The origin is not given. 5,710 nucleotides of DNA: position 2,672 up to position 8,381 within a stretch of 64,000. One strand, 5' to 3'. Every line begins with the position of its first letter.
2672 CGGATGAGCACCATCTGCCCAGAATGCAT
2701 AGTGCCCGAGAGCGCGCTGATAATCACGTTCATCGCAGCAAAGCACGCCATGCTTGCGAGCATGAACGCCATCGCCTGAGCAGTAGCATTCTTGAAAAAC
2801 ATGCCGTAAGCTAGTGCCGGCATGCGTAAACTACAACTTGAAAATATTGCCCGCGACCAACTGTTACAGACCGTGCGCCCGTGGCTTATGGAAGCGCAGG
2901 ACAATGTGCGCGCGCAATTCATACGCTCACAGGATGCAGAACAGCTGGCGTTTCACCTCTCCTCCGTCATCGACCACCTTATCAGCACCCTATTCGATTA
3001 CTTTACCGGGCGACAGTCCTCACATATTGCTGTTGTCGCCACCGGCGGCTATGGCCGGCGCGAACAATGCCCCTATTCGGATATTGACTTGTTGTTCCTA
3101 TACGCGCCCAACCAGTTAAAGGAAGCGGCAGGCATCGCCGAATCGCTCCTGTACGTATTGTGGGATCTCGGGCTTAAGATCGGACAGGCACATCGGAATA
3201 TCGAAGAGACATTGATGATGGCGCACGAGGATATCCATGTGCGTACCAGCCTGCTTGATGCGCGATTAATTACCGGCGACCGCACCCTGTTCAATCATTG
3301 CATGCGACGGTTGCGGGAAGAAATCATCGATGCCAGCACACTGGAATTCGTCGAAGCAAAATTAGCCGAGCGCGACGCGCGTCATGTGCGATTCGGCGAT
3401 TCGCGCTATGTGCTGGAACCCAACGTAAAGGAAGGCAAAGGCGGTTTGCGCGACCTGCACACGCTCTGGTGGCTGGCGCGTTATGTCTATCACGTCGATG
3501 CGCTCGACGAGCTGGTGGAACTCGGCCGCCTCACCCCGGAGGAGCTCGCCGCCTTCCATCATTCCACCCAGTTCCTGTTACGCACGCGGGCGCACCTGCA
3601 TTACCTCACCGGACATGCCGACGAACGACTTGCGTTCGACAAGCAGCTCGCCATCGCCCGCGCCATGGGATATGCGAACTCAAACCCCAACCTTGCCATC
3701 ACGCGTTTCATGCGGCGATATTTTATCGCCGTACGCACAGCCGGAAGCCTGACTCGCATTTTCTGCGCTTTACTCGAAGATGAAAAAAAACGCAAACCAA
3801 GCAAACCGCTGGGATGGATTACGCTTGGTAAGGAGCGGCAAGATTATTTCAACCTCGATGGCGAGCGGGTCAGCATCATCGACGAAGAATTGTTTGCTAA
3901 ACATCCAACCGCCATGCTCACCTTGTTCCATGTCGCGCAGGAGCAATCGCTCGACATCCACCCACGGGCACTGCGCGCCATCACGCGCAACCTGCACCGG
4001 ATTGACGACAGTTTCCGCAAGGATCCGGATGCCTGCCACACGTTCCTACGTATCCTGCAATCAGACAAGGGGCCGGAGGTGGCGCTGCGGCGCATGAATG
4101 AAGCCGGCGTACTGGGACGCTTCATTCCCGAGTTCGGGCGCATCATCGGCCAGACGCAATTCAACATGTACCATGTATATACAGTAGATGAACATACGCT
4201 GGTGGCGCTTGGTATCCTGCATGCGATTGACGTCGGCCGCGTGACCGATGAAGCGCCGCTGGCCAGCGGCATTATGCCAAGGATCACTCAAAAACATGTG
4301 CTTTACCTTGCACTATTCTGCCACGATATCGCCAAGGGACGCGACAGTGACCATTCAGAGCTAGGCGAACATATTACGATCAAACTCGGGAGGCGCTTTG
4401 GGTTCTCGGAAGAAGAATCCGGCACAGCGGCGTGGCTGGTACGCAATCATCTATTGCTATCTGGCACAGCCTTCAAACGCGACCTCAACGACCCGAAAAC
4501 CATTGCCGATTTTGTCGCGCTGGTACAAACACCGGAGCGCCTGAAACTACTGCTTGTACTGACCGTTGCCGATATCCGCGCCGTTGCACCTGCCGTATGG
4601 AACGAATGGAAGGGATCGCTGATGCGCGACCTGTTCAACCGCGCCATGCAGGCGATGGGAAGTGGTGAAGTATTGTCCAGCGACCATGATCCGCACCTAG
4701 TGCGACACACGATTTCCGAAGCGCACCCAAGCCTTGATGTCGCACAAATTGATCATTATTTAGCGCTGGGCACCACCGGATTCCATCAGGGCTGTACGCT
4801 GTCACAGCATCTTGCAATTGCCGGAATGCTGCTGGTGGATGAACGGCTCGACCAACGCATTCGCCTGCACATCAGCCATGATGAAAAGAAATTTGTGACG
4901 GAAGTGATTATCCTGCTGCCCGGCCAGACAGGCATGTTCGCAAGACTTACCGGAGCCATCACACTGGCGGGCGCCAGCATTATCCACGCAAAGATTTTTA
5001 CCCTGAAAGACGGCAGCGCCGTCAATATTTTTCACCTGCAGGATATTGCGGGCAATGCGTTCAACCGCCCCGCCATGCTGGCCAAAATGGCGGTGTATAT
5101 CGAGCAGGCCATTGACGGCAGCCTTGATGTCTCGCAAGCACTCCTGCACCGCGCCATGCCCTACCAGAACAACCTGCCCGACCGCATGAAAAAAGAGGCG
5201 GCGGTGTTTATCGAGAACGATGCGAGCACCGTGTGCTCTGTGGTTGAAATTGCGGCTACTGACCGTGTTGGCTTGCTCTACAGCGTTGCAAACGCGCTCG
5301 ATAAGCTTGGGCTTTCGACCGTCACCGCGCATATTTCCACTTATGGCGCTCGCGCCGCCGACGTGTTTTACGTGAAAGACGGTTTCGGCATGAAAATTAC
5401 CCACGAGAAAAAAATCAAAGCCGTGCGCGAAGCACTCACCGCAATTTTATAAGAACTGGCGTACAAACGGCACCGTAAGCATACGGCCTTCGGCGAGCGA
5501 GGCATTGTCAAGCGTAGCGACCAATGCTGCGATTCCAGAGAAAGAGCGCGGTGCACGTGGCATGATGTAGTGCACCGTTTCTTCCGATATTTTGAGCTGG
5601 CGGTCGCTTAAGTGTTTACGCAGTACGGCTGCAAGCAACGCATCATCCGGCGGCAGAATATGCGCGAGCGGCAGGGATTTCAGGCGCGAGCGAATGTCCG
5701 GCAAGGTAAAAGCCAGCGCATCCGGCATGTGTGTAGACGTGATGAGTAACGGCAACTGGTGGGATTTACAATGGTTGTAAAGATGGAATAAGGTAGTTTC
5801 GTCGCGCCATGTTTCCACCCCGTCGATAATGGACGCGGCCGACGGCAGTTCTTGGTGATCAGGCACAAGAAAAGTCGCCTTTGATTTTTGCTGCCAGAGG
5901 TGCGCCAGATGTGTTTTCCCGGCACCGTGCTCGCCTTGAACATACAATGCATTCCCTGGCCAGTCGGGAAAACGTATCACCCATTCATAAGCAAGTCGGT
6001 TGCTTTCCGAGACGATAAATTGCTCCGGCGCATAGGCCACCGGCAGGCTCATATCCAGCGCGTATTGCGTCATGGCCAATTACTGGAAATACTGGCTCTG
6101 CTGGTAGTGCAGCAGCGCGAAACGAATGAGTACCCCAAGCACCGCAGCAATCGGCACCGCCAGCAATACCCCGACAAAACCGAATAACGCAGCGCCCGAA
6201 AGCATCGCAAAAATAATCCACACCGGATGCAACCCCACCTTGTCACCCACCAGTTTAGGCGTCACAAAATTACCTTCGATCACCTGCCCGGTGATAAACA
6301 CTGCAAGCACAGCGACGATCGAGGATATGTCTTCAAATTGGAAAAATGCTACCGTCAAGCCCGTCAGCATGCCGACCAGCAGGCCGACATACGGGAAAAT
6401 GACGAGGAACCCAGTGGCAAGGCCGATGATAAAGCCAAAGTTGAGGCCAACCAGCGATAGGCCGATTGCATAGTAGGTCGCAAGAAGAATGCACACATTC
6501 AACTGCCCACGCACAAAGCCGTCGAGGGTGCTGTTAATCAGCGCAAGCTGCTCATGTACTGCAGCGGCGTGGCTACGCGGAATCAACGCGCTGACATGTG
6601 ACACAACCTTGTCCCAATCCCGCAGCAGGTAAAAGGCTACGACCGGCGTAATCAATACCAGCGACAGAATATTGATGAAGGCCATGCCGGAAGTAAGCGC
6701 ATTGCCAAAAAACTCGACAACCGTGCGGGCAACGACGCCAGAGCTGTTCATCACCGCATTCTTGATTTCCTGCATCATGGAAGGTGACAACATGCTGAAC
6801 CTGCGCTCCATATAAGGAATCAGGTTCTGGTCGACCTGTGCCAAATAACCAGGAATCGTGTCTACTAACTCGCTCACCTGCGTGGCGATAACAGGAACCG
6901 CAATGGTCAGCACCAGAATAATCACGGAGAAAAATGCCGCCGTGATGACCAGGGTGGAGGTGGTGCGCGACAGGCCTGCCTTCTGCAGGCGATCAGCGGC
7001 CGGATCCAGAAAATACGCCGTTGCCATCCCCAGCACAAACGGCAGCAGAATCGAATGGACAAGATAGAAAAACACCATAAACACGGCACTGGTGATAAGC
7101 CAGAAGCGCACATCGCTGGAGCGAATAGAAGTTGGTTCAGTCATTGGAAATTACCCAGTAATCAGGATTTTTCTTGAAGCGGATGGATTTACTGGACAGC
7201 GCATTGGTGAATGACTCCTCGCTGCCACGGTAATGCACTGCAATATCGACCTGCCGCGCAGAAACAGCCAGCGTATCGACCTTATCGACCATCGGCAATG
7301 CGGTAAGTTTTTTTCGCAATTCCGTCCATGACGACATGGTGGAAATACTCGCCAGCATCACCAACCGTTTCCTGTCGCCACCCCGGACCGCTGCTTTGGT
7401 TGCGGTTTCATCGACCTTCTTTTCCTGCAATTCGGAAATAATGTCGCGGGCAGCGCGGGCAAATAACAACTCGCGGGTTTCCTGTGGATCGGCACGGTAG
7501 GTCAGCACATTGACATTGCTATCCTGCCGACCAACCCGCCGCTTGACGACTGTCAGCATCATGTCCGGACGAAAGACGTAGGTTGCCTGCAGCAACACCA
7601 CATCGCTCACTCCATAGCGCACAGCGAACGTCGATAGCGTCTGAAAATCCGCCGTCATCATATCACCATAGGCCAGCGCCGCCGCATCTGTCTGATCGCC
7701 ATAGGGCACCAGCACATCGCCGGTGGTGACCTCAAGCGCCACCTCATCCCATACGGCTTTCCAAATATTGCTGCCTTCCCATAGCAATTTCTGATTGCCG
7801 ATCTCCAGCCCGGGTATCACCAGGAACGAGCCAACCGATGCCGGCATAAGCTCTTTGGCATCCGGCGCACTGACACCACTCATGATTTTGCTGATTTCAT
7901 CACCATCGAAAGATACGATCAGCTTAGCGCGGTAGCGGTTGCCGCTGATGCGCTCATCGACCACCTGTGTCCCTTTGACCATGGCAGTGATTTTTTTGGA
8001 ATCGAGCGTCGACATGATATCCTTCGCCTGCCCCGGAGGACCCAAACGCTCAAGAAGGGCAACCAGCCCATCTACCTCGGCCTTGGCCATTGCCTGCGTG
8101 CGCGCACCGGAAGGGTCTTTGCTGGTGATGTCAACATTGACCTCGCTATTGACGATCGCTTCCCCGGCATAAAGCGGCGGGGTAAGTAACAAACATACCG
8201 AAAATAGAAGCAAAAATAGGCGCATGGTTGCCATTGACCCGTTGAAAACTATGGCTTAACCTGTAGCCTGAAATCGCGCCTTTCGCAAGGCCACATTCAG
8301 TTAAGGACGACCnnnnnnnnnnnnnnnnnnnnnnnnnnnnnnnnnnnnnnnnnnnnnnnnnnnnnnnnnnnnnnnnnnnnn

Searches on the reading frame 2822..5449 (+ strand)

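Call 64: search_protein_families(library=pfam, proteins=[window:2822-5449:+], max_evalue=0.00001)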
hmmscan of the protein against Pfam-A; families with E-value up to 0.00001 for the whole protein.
window:2822-5449:+ (876 aa): 2 families
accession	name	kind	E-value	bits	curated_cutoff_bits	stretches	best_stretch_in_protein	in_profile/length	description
PF08335.16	GlnD_UR_UTase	-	5.3e-42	143.6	21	1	176-314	2-140/141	GlnD PII-uridylyltransferase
PF01842.31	ACT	-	5.3e-09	36.1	27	0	694-743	2-52/66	ACT domain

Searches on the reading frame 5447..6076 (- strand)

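Call 64: search_protein_families(library=pfam, proteins=[window:5447-6076:-], max_evalue=0.00001)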
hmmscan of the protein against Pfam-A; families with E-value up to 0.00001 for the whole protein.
window:5447-6076:- (209 aa): 2 families
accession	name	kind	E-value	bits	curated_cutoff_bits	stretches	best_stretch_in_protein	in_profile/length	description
PF22688.2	Hda_lid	-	5.2e-15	55.6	27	1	149-209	5-65/65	Hda, lid domain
PF00308.24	Bac_DnaA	-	5.8e-07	30.3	23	0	14-61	4-54/162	Bacterial DnaA ATPAse domain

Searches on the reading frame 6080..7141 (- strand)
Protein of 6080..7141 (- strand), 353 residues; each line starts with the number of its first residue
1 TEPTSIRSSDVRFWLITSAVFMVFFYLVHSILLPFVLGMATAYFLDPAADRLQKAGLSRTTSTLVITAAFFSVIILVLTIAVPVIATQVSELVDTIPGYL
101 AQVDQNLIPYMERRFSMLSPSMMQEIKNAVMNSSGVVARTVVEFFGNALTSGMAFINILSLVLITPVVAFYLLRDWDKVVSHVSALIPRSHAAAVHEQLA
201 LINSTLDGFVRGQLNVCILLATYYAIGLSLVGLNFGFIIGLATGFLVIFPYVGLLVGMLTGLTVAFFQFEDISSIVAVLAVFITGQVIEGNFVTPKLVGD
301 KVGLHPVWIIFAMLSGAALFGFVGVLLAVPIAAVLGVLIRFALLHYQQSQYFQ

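Call 64: search_protein_families(library=pfam, proteins=[window:6080-7141:-], max_evalue=0.00001)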
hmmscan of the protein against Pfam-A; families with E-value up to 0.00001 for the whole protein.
window:6080-7141:- (353 aa): 1 family
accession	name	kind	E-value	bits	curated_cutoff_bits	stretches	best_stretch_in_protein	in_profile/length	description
PF01594.21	AI-2E_transport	-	3.6e-54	184.6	34.3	1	14-340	7-324/327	AI-2E family transporter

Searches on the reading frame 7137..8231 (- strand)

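Call 64: search_protein_families(library=pfam, proteins=[window:7137-8231:-], max_evalue=0.00001)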
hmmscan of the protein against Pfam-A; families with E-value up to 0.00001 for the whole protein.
window:7137-8231:- (364 aa): 1 family
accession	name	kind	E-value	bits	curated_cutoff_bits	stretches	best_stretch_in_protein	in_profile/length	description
PF09839.14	DUF2066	-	4.8e-08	33.1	23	1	45-217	19-185/232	Uncharacterized protein conserved in bacteria (DUF2066)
